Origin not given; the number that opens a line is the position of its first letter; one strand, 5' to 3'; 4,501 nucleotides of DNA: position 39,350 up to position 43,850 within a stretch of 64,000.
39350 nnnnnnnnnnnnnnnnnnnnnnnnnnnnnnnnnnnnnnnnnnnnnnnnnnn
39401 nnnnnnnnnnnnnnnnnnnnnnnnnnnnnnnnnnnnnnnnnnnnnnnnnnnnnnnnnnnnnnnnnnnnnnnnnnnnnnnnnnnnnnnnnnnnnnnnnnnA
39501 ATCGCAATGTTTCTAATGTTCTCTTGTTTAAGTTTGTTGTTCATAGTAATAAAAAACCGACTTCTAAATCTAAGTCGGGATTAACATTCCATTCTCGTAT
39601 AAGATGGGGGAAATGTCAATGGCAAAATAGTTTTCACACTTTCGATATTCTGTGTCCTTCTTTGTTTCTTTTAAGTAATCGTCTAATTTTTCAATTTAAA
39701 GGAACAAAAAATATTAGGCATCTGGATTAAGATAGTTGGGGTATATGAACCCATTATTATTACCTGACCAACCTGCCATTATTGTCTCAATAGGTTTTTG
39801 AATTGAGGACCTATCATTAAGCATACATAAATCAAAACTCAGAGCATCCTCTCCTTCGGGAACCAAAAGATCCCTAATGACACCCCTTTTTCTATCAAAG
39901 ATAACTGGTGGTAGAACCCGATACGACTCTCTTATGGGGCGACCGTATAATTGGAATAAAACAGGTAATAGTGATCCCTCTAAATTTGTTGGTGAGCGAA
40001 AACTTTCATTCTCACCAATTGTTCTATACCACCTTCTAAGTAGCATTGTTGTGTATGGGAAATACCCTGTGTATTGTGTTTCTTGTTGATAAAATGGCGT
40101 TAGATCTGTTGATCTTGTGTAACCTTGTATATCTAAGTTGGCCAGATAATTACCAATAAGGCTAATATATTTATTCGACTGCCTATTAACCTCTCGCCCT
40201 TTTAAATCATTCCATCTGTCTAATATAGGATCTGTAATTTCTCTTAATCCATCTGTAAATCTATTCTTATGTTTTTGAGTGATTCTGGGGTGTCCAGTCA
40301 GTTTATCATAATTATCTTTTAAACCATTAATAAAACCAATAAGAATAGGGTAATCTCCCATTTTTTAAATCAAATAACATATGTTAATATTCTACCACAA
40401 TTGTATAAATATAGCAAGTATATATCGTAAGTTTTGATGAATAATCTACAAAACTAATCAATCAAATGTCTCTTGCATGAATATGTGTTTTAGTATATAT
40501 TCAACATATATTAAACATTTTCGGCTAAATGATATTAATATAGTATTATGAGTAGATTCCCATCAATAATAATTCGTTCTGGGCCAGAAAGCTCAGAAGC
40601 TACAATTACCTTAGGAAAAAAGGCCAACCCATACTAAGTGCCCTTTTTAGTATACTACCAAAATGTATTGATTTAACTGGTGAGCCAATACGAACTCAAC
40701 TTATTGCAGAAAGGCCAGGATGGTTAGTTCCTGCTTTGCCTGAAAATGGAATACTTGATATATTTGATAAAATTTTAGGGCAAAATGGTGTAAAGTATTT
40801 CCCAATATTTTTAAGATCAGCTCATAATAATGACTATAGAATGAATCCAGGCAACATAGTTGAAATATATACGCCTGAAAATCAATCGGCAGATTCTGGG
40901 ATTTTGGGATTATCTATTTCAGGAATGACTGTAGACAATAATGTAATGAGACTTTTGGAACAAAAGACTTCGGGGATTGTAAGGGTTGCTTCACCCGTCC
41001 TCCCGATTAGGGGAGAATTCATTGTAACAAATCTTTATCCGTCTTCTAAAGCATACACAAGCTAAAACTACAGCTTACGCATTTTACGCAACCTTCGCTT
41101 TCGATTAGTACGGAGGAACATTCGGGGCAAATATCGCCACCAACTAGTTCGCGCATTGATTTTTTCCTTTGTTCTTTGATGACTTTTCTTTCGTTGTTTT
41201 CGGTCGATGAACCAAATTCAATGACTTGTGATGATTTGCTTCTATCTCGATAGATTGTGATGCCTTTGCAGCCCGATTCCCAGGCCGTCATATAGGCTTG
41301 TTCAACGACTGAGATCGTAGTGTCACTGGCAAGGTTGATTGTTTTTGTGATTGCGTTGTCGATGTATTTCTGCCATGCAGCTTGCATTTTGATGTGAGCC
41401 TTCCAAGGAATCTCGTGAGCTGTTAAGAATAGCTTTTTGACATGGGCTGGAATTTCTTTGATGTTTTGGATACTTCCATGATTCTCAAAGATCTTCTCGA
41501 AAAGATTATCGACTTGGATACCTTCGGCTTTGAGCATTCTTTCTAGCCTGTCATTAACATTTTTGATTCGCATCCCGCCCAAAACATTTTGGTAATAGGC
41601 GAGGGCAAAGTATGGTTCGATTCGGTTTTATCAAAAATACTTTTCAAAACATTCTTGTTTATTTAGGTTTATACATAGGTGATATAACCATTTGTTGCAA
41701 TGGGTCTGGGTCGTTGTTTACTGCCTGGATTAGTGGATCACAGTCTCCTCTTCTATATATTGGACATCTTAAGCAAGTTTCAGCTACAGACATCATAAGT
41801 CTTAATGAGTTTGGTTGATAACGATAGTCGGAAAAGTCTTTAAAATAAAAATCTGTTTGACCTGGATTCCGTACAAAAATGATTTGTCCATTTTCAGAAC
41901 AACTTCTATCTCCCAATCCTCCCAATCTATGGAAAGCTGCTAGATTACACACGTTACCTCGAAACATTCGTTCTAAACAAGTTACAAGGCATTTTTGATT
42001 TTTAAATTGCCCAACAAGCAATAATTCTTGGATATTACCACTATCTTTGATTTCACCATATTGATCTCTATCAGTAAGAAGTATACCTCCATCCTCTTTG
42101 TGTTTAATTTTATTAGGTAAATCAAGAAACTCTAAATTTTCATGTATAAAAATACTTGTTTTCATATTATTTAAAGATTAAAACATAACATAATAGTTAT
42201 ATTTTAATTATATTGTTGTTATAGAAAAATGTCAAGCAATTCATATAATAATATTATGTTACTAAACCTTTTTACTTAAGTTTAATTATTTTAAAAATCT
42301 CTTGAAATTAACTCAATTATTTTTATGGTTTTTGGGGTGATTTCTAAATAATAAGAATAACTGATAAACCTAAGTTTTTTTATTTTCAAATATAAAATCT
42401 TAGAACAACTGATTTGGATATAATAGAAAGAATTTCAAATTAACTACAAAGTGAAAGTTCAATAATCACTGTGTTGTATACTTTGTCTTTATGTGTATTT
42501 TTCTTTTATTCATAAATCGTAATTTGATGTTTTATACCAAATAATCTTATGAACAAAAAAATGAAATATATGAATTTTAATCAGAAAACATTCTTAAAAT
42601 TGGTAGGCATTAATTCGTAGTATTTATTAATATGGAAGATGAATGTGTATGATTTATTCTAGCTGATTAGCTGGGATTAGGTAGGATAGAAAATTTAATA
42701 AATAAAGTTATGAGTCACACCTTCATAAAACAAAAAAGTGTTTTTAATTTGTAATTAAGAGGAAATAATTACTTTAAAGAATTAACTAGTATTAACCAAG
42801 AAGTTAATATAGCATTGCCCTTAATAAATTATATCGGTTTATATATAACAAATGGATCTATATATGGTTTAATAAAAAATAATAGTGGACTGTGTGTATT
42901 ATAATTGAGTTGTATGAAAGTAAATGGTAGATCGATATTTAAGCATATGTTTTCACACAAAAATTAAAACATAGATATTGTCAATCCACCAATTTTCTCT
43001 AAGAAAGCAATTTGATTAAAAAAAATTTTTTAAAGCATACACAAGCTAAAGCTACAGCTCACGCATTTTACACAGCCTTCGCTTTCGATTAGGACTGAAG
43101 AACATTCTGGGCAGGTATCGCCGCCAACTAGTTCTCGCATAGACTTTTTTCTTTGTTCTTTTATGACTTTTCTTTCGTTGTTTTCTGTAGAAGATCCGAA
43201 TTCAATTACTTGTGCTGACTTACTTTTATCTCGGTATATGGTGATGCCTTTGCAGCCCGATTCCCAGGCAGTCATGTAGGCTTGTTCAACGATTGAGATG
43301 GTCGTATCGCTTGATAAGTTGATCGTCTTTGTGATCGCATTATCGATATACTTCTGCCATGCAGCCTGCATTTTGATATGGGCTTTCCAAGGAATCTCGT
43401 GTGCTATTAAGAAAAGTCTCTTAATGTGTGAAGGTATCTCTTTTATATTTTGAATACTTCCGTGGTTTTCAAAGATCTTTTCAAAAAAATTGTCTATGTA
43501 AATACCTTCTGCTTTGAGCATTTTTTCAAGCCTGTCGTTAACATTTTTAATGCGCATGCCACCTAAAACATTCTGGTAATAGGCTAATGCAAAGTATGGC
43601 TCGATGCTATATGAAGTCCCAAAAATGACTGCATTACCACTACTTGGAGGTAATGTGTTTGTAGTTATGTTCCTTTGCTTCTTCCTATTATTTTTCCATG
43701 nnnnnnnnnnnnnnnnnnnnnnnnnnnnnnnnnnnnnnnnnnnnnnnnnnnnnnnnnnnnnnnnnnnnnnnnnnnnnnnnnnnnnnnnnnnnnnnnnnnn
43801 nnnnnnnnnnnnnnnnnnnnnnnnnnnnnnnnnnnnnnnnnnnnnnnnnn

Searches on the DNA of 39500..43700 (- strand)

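Call 48: search_rna_families(source=window, start=39500, end=43700, threshold=evalue, max_evalue=1)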
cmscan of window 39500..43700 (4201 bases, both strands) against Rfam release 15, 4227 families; matches with E-value up to 1: 1.
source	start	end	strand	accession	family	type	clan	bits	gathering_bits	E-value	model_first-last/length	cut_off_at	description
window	42922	42994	-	RF03747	mir-4536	Gene; miRNA;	-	23.2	76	0.73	1-88/88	no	mir-4536 microRNA precursor family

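Call 65: search_dna_similar(query=window:39545-43029:-, collection=plasmids, mode=distant, max_evalue=0.00001, max_rows=5)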
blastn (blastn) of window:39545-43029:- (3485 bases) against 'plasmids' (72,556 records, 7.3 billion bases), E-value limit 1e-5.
No match.

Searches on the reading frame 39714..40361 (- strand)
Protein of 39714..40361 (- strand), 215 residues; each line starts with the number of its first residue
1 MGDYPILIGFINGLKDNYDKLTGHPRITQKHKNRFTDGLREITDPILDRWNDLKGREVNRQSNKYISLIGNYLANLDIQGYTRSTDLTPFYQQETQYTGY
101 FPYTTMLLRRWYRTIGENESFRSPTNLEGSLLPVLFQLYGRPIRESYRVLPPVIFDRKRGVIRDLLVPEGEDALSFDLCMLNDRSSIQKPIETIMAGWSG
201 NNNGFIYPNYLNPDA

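Call 7: search_protein_families(library=pfam, proteins=[window:39714-40361:-], max_evalue=0.1)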
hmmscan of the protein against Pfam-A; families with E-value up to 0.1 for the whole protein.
window:39714-40361:- (215 aa): 0 families

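Call 10: search_protein_families(library=phrogs, proteins=[window:39714-40361:-], max_evalue=0.1)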
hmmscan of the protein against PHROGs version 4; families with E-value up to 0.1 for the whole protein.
window:39714-40361:- (215 aa): 0 families

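Call 64: search_dna_similar(query=window:39714-40361:-, collection=phages, mode=protein, max_evalue=0.01, max_rows=5)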
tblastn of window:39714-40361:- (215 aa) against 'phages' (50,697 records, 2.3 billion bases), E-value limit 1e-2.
No match.

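Call 67: find_homologous_proteins(query=window:39714-40361:-, max_evalue=0.001)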
Query window:39714-40361:- (215 aa): 2 proteins with E <= 0.001 among 173 candidates.
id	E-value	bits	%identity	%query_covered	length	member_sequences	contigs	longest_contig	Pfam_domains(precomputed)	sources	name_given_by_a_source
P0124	3.8e-144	496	100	100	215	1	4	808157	-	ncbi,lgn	-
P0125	1.4e-77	278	68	100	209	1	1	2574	-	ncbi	-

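Call 68: find_encoding_contigs(protein=P0125, flank=5000, max_places=4)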
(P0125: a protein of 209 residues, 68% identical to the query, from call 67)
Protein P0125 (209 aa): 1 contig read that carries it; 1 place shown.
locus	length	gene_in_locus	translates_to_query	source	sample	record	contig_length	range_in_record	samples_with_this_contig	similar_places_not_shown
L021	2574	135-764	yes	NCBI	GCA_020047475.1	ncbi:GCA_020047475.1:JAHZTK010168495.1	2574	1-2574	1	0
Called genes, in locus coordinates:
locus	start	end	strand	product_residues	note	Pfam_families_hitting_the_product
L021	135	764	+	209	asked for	-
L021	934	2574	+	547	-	?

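Call 71: search_protein_families(library=pfam, proteins=[P0125], max_evalue=0.01)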
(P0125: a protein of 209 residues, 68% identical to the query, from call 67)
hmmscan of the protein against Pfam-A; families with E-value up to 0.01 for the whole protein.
P0125 (209 aa): 0 families

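Call 72: search_protein_families(library=padloc, proteins=[window:39714-40361:-], max_evalue=0.01)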
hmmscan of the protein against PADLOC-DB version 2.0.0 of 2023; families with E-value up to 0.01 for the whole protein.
window:39714-40361:- (215 aa): 0 families

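Call 73: search_protein_families(library=ncbifam, proteins=[window:39714-40361:-], max_evalue=0.01)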
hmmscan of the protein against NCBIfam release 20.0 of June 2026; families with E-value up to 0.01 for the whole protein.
window:39714-40361:- (215 aa): 0 families

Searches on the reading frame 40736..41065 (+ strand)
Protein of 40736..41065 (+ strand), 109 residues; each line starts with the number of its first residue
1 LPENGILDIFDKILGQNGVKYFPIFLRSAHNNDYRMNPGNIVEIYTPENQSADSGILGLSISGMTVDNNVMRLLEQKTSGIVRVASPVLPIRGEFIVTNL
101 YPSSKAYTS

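Call 7: search_protein_families(library=pfam, proteins=[window:40736-41065:+], max_evalue=0.1)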
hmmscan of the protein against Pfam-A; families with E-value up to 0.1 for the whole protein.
window:40736-41065:+ (109 aa): 1 family
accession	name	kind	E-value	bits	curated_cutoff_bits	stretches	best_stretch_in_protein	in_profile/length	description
PF23685.1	YtiC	-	0.098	13.2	27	0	1-11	1-11/33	YtiC-like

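Call 10: search_protein_families(library=phrogs, proteins=[window:40736-41065:+], max_evalue=0.1)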
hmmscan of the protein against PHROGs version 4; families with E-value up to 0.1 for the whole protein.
window:40736-41065:+ (109 aa): 0 families

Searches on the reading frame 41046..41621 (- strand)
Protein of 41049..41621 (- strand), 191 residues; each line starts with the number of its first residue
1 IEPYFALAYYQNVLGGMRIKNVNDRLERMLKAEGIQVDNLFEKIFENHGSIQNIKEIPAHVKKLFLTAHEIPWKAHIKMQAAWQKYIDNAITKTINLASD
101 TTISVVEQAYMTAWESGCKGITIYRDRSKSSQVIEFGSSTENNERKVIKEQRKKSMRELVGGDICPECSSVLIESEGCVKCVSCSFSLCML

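Call 7: search_protein_families(library=pfam, proteins=[window:41046-41582:-], max_evalue=0.1)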
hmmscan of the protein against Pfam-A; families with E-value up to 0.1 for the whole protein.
window:41046-41582:- (178 aa): 4 families
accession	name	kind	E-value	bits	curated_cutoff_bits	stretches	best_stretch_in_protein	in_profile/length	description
PF02867.20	Ribonuc_red_lgC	-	5.3e-25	88.5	23.9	1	6-111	419-523/523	Ribonucleotide reductase, barrel domain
PF06152.16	Phage_min_cap2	-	0.0051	16.2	26.3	1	7-109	57-155/366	Phage minor capsid protein 2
PF06677.18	Auto_anti-p27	-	0.073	13.6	24.1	0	150-171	16-39/40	Sjogren's syndrome/scleroderma autoantigen 1 (Autoantigen p27)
PF01485.27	IBR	-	0.095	13.2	24.3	0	151-177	20-53/65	IBR domain, a half RING-finger domain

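Call 38: find_related_loci(query=window:41049-41621:-, collection=metagenome_contigs, flank=6000)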
Query window:41049-41621:- (191 aa) in metagenome_contigs; peptide patterns used: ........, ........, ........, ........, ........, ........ (x = any residue, [..] = any of these).
198 stretches matched a pattern; 3 encode a relative of the query (tblastn E <= 1e-3); 3 distinct loci.
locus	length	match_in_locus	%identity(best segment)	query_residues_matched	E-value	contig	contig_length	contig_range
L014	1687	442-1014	96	1-191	3e-138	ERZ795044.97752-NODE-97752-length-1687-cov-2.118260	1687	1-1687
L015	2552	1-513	95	21-191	2e-117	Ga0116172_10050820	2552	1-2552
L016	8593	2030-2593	67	1-191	3e-91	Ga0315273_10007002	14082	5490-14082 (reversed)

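Call 71: search_protein_families(library=pfam, proteins=[L014:1004-1525:-], max_evalue=0.01)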
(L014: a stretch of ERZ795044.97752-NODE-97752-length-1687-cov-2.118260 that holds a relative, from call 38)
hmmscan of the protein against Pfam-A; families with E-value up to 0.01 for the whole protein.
L014:1004-1525:- (174 aa): 0 families

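Call 72: search_protein_families(library=padloc, proteins=[L014:1004-1525:-], max_evalue=0.01)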
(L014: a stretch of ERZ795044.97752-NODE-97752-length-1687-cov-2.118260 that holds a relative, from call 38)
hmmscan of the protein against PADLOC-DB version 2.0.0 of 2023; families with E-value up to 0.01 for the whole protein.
L014:1004-1525:- (174 aa): 0 families

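Call 73: search_protein_families(library=ncbifam, proteins=[L014:1004-1525:-], max_evalue=0.01)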
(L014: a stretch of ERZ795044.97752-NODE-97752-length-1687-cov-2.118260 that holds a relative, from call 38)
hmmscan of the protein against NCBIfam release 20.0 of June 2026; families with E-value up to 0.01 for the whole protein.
L014:1004-1525:- (174 aa): 0 families
